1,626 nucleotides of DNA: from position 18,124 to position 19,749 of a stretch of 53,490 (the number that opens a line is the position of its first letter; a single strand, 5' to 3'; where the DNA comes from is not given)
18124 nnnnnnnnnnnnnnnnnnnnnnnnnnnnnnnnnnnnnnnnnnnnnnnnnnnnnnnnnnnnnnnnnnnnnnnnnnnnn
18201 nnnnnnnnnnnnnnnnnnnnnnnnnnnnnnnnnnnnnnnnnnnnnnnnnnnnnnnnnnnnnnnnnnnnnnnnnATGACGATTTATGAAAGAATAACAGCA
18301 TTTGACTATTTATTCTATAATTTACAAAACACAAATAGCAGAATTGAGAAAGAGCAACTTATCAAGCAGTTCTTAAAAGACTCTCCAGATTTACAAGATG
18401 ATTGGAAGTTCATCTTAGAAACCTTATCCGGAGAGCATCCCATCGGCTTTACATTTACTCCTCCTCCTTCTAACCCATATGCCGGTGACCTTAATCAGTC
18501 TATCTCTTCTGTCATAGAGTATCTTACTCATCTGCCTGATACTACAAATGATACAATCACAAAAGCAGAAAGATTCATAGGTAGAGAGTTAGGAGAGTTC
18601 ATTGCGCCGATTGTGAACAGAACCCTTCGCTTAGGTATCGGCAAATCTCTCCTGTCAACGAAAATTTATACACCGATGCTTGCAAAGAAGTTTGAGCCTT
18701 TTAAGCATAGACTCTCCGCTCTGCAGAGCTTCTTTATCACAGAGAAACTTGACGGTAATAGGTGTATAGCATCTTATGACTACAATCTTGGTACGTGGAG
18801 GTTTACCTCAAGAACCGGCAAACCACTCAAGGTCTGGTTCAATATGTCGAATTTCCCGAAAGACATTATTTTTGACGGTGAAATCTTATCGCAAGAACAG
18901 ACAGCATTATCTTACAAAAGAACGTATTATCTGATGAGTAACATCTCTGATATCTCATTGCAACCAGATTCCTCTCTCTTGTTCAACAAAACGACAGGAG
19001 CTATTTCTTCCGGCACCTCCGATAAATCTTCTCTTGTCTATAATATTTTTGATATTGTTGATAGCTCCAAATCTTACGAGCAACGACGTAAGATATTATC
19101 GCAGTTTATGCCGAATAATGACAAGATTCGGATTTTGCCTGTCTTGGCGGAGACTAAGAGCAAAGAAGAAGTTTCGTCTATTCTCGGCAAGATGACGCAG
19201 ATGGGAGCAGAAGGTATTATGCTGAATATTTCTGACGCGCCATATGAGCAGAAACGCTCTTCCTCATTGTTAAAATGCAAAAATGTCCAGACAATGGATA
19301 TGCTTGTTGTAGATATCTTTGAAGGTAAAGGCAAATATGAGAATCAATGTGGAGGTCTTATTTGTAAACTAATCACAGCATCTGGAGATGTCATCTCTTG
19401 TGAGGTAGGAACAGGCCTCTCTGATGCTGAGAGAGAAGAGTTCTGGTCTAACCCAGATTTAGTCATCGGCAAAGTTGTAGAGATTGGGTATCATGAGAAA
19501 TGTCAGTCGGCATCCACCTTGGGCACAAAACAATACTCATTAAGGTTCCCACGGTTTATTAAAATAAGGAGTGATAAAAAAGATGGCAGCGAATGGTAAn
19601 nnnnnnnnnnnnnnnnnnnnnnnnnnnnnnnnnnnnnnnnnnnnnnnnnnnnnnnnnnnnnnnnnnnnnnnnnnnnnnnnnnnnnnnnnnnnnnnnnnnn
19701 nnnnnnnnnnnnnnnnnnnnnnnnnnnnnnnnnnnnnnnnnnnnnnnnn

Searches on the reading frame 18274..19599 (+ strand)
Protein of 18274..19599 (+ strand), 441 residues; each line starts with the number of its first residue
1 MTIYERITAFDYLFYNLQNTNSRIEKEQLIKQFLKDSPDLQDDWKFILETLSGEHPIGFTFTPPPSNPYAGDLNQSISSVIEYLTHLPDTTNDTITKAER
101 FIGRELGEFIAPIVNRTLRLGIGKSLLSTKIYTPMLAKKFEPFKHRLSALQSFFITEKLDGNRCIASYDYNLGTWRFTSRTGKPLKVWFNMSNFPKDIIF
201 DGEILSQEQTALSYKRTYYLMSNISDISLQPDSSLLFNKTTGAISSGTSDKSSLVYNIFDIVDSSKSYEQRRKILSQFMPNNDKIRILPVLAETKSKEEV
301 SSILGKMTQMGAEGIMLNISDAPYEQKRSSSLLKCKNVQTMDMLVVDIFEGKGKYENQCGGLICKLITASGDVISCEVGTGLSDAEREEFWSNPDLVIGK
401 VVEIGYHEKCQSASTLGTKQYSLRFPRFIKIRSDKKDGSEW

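Call 10: search_protein_families(library=phrogs, proteins=[window:18274-19599:+], max_evalue=0.01)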
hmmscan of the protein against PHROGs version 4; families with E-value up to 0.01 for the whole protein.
window:18274-19599:+ (441 aa): 1 family
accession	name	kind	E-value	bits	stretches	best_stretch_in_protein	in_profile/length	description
phrog_114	-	DNA, RNA and nucleotide metabolism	2.7e-73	248.6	1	16-438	97-504/634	ATP-dependent DNA ligase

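Call 30: find_related_loci(query=window:18274-19599:+, collection=viral_contigs, flank=10000)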
Query window:18274-19599:+ (441 aa) in viral_contigs; peptide patterns used: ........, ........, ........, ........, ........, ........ (x = any residue, [..] = any of these).
5 stretches matched a pattern; 2 encode a relative of the query (tblastn E <= 1e-3); 2 distinct loci.
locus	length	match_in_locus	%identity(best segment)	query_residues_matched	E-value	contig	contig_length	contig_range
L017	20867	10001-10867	29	137-439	9e-25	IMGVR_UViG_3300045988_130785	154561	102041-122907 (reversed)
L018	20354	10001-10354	41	311-434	9e-20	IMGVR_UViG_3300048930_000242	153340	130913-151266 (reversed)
